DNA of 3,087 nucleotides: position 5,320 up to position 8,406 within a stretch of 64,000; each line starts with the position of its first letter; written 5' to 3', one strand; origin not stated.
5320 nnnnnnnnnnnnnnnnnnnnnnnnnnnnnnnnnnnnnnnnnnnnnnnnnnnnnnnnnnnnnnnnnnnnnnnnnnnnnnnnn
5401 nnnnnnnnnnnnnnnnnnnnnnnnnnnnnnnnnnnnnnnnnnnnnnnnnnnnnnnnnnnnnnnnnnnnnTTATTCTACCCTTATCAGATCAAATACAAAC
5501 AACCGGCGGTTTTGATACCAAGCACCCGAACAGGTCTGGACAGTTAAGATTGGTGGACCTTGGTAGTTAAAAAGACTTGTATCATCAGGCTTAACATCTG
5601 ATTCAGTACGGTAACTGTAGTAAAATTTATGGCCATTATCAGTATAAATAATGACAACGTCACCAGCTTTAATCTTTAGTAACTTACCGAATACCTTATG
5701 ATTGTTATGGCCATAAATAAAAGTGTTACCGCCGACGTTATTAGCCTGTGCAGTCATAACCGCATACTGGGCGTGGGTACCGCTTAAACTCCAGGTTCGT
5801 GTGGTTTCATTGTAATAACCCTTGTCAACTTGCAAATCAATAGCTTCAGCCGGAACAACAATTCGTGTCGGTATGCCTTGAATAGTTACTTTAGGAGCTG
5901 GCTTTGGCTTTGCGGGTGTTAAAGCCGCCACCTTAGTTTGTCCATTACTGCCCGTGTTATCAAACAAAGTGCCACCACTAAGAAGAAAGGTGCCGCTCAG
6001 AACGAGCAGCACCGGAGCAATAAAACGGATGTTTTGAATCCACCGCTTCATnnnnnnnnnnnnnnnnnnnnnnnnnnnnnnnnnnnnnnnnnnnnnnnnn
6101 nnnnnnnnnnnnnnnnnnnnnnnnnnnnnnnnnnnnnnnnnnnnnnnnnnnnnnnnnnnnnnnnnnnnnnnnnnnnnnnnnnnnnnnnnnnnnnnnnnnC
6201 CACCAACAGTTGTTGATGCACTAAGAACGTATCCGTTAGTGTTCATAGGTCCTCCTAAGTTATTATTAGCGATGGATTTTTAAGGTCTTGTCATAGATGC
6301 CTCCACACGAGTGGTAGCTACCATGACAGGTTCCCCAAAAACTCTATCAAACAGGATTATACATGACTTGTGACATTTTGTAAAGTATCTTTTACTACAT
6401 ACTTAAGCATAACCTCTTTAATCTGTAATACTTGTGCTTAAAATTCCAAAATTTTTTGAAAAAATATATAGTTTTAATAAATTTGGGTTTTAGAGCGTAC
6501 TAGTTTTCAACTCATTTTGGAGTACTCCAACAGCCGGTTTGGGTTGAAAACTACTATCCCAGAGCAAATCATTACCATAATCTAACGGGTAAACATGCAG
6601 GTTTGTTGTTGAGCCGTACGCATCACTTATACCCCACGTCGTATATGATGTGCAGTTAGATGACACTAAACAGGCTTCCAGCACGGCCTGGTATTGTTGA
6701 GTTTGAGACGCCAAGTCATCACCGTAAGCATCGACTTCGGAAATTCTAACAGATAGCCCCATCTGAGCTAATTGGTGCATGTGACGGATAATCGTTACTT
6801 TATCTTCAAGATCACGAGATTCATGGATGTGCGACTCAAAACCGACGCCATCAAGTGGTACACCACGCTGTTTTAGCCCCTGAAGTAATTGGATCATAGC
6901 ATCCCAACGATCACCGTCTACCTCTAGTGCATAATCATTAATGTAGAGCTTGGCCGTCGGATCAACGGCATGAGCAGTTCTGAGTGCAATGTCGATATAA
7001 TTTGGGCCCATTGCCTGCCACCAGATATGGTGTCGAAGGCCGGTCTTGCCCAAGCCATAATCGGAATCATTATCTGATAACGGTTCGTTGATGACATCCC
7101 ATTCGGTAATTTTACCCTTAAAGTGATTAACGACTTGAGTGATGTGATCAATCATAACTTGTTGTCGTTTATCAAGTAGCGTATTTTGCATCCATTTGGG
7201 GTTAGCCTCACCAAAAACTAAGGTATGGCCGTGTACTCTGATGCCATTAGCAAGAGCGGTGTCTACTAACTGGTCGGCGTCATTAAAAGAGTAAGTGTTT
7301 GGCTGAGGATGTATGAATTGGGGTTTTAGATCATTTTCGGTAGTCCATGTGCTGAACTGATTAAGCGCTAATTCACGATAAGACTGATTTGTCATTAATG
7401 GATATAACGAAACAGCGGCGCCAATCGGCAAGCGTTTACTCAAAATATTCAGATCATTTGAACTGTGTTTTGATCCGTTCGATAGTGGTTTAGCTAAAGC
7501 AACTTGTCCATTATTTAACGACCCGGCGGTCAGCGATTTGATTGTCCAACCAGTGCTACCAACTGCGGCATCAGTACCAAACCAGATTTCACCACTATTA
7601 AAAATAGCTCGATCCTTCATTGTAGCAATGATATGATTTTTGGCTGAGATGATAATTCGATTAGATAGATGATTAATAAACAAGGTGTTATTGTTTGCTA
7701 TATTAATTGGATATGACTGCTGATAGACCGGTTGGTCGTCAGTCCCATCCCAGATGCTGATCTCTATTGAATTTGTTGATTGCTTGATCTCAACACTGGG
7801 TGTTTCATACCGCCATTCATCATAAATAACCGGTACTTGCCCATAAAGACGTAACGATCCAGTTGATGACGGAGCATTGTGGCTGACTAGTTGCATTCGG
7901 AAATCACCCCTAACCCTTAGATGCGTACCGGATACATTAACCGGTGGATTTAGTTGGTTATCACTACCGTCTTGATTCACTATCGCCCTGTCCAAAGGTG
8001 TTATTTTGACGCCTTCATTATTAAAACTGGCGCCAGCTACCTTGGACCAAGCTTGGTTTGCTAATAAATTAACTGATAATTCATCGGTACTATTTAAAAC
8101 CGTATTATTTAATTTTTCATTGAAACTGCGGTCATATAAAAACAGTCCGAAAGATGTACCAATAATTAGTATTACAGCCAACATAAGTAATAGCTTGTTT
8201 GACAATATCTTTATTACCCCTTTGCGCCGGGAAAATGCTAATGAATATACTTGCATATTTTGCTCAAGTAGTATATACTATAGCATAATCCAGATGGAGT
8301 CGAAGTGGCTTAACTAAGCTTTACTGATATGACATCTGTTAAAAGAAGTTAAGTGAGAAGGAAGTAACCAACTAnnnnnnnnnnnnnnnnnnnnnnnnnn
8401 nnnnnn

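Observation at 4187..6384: Operon joining an LPXTG-only micro-substrate, a sortase and a processive GT2 polysaccharide synthase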

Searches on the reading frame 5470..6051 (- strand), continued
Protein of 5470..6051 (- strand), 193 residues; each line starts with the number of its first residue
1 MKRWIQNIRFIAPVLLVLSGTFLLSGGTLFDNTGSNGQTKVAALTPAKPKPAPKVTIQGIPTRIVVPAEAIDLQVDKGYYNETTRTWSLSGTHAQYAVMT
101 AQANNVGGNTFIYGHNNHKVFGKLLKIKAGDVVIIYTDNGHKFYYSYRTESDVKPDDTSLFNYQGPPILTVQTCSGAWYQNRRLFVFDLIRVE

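Call 50: find_encoding_contigs(protein=P0001, flank=5000, max_places=3)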
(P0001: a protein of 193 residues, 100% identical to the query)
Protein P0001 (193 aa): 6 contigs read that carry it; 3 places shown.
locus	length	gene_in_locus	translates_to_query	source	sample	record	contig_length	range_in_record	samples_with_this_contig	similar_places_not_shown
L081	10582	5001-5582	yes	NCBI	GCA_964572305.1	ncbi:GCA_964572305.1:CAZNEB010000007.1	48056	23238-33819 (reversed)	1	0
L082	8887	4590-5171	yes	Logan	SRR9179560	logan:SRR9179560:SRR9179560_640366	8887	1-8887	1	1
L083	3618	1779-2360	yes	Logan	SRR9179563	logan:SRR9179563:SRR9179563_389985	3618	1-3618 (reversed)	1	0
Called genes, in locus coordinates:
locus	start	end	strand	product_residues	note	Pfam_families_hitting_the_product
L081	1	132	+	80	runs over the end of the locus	-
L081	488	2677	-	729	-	PF01522:Polysacc_deac_1, PF00754:F5_F8_type_C, PF22633:F5_F8_type_C_2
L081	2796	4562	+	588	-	PF00331:Glyco_hydro_10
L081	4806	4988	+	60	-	-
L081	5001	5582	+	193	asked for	PF04203:Sortase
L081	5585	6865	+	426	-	PF13506:Glyco_transf_21, PF00535:Glycos_transf_2, PF13641:Glyco_tranf_2_3, PF13632:Glyco_trans_2_3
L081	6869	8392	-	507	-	PF01381:HTH_3, PF12844:HTH_19 (weak), PF13443:HTH_26 (faint), PF13560:HTH_31, PF00275:EPSP_synthase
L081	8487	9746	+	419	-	PF00464:SHMT, PF00155:Aminotran_1_2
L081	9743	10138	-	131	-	PF28474:DUF8412 (weak)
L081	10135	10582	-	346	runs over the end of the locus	PF01565:FAD_binding_4, PF02873:MurB_C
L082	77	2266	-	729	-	PF01522:Polysacc_deac_1, PF00754:F5_F8_type_C, PF22633:F5_F8_type_C_2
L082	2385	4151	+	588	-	PF00331:Glyco_hydro_10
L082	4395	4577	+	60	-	-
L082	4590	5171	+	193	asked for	PF04203:Sortase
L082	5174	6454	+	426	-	PF13506:Glyco_transf_21, PF00535:Glycos_transf_2, PF13641:Glyco_tranf_2_3, PF13632:Glyco_trans_2_3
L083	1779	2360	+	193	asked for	PF04203:Sortase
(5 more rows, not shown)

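Call 69: predict_structure(alignment_id=A1)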
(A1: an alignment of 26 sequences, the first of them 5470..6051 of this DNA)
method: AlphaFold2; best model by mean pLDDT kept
length: 193 residues; sequences in the alignment: 26
mean_pLDDT: 85.3   pTM: 0.69
mean pLDDT of the five models: 85.3, 84.8, 84.6, 81.4, 69.9
residues with pLDDT >= 90: 112; 70-90: 45; 50-70: 26; < 50: 10
segments of 3 or more residues with pLDDT < 50: 31-40
pLDDT, mean of each block of 10 residues (from residue 1): 60 79 61 45 65 91 98 96 86 94 97 94 96 98 98 88 95 80 95 97
secondary structure, 60 per line:
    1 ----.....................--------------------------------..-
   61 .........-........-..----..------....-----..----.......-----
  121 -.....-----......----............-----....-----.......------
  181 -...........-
elements in order: H5-25 E61-66 E71-78 E94-97 E109-115 H122-126 E132-137 E142-153 H159-162 E168-174 E182-192

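Call 72: fold_search(model_id=the predicted structure, library=pdb)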
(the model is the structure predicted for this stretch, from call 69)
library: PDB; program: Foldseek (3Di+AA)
matches with E <= 10: 440; with E <= 0.001: 103
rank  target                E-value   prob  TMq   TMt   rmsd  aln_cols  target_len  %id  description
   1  5cuw                  1.0e-08  1.00  0.53  0.62   4.9       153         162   17  Crystal structure of Sortase E1 from Streptomyces coelicolor with tripeptide in the active site (released 2016-08-17)
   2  2kw8_MODEL_1_A        3.2e-08  1.00  0.54  0.64   4.1       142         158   23  Solution Structure of Bacillus anthracis Sortase A (SrtA) Transpeptidase (released 2010-05-26)
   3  5hu4                  4.8e-08  1.00  0.53  0.69   3.8       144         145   23  Cystal structure of listeria monocytogenes sortase A (released 2017-02-01)
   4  9iok_A                9.3e-08  1.00  0.49  0.55   5.9       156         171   18  Crystal Structure of Sortase E from Thermobifida fusca (released 2025-07-09)
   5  9m4u_A                9.9e-08  1.00  0.51  0.57   6.2       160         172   17  Crystal Structure of Sortase E mutant P94A from Thermobifida fusca (released 2026-03-04)
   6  3rcc_F                1.0e-07  1.00  0.53  0.74   5.0       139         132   21  Crystal Structure of the Streptococcus agalactiae Sortase A (released 2011-09-07)
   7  9m2n_A                1.0e-07  1.00  0.47  0.53   5.3       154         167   18  Crystal Structure of the double mutant (Y128A and C222A) of Sortase E mutant from Thermobifida fusca (released 2026-03-04)
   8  3rcc_O                1.2e-07  1.00  0.50  0.70   5.2       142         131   21  Crystal Structure of the Streptococcus agalactiae Sortase A (released 2011-09-07)
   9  5k9a                  1.3e-07  1.00  0.53  0.48   4.9       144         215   21  Sortase A from Corynebacterium diphtheriae (released 2016-06-15)
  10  8t28                  1.4e-07  1.00  0.52  0.54  13.4       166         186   23  The crystal structure of SrtC2 sortase from Actinomyces oris (released 2024-04-17)
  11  2xwg_B                1.5e-07  1.00  0.52  0.54   4.1       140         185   22  Crystal structure of sortase C-1 from Actinomyces oris (formerly Actinomyces naeslundii) (released 2011-02-23)
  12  9iv0_A                1.5e-07  1.00  0.53  0.59   4.5       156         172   15  Crystal Structure of Sortase E mutant Y128F from Thermobifida fusca (released 2025-07-23)
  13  9m5j_A                1.5e-07  1.00  0.50  0.57   4.3       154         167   17  Crystal Structure of the double mutant (P94A and Y128A) of Sortase E from Thermobifida fusca (released 2026-03-11)
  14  9m5i_A                1.5e-07  1.00  0.48  0.55   4.6       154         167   17  Crystal Structure of the double mutant (P94A and Y128F) of Sortase E from Thermobifida fusca (released 2026-03-11)
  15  2xwg_C                1.5e-07  1.00  0.50  0.54   4.3       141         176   20  Crystal structure of sortase C-1 from Actinomyces oris (formerly Actinomyces naeslundii) (released 2011-02-23)
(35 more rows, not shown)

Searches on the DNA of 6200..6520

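Call 54: search_rna_families(source=window, start=6200, end=6520, threshold=evalue, max_evalue=5)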
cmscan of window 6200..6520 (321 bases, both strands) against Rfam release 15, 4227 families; matches with E-value up to 5: 2.
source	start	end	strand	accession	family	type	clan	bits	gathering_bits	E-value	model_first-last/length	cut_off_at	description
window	6425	6511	+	RF01029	mir-649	Gene; miRNA;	-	21.6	100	0.082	1-93/93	no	mir-649 microRNA precursor family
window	6431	6512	-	RF00015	U4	Gene; snRNA; splicing;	CL00007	15.7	46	0.2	60-138/138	no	U4 spliceosomal RNA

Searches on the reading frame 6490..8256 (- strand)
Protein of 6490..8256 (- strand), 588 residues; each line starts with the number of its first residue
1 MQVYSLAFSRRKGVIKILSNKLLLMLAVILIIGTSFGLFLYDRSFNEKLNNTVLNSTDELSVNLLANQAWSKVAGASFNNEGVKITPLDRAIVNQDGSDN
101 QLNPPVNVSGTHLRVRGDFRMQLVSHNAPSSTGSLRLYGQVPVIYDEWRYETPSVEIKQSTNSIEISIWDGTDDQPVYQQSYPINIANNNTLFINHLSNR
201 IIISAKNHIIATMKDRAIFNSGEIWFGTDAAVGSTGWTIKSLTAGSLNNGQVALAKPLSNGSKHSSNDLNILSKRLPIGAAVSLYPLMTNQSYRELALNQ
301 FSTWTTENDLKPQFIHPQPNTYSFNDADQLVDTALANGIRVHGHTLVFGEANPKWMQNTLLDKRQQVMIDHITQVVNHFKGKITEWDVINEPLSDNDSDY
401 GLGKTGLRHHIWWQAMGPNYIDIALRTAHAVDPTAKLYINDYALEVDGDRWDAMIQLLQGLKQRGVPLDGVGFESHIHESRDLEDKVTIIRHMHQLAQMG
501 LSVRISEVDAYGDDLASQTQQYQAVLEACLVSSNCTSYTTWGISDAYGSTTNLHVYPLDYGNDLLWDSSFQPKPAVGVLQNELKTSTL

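Call 3: search_protein_families(library=pfam, proteins=[window:6490-8256:-], max_evalue=0.01)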
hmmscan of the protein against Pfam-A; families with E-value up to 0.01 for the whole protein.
window:6490-8256:- (588 aa): 1 family
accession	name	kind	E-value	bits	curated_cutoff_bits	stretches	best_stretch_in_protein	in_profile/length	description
PF00331.26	Glyco_hydro_10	-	4.4e-78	263.1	22.1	1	276-576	11-305/311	Glycosyl hydrolase family 10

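Call 4: search_protein_families(library=ncbifam, proteins=[window:6490-8256:-], max_evalue=0.01)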
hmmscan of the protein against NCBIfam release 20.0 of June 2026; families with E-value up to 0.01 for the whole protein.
window:6490-8256:- (588 aa): 1 family
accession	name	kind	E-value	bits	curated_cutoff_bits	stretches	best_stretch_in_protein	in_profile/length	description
NF041944.1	Xylase_Ferestase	equivalog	5.7e-28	97.5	1200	1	278-510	12-251/694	bifunctional endo-1,4-beta-xylanase/feruloyl esterase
